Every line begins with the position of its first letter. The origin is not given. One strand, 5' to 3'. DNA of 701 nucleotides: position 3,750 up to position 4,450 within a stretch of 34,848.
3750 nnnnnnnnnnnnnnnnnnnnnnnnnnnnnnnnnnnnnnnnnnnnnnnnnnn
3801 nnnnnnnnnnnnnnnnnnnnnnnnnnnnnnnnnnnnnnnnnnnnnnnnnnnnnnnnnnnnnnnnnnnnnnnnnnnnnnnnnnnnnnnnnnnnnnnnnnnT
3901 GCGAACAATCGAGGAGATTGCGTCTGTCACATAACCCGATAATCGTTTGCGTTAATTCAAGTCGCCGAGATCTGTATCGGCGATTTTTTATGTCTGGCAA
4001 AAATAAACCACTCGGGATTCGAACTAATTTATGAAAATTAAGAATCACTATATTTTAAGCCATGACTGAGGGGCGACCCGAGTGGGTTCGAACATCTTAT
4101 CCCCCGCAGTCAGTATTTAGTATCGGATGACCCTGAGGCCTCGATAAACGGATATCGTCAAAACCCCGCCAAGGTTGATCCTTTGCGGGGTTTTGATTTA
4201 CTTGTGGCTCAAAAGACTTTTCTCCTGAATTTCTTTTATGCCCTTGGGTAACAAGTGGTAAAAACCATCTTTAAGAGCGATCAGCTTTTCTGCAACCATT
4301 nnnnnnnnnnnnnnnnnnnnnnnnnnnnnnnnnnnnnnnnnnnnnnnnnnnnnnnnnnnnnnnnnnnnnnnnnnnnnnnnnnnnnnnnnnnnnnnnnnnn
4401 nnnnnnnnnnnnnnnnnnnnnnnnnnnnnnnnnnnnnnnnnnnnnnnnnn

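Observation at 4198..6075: Four-gene operon: three winged-helix-like proteins plus a HEPN-like RNase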

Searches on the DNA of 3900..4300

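Call 84: search_rna_families(source=window, start=3900, end=4300, threshold=evalue, max_evalue=10)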
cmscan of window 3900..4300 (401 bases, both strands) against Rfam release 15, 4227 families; matches with E-value up to 10: 18.
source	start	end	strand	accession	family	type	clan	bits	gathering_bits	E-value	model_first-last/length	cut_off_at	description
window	4156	4261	-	RF00514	His_leader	Cis-reg; leader;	-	32.4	49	0.0015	1-126/126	no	Histidine operon leader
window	4092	4198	+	RF00514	His_leader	Cis-reg; leader;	-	24.9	49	0.05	1-126/126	no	Histidine operon leader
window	4160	4291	-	RF01393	isrJ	Gene; sRNA;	-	22.3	37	0.061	1-75/75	no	isrJ Hfq binding RNA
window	4134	4202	+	RF01772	rnk_pseudo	Cis-reg; leader;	-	21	55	0.27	1-108/108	no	Pseudomonas rnk leader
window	4115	4198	+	RF01470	rli38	Gene; sRNA;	-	19.9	49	2.1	1-150/150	no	Listeria sRNA rli38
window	4160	4194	-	RF01470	rli38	Gene; sRNA;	-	18.6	49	3.9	113-146/150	no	Listeria sRNA rli38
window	4162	4193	+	RF04201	MIR7510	Gene; miRNA;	-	17.6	93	0.92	1-79/79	no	MIR7510 microRNA precursor family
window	3983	4125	+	RF01236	snoU19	Gene; snRNA; snoRNA; HACA-box;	-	16.8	45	3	1-144/144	no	Small nucleolar RNA U19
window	4154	4242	-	RF04312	trpB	Cis-reg;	-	16.7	59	9.3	1-107/107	no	trpB ncRNA motif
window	3969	4050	-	RF01761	wcaG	Cis-reg;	-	16.4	42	1.1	1-98/98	no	wcaG RNA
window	3982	4050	-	RF02477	GlsR9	Gene; snRNA; snoRNA; CD-box;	-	14.9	95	1.8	1-79/79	no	Small nucleolar RNA GlsR9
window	4190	4272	+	RF02877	NmsRb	Gene; sRNA;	-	14.9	52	8.4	1-91/91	no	Neisseria metabolic switch regulator b (RcoF1/NgncR163)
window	4190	4265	+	RF01362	CRISPR-DR49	Gene; CRISPR;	-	14.7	41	9.9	1-47/47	no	CRISPR RNA direct repeat element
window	4160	4195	-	RF00195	RsmY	Gene; sRNA;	CL00106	14.6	57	0.24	97-121/121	no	RsmY RNA family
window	3951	3986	+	RF02677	NsiR4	Gene; sRNA;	-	14.4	40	1.2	31-65/65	no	Nitrogen stress-induced RNA 4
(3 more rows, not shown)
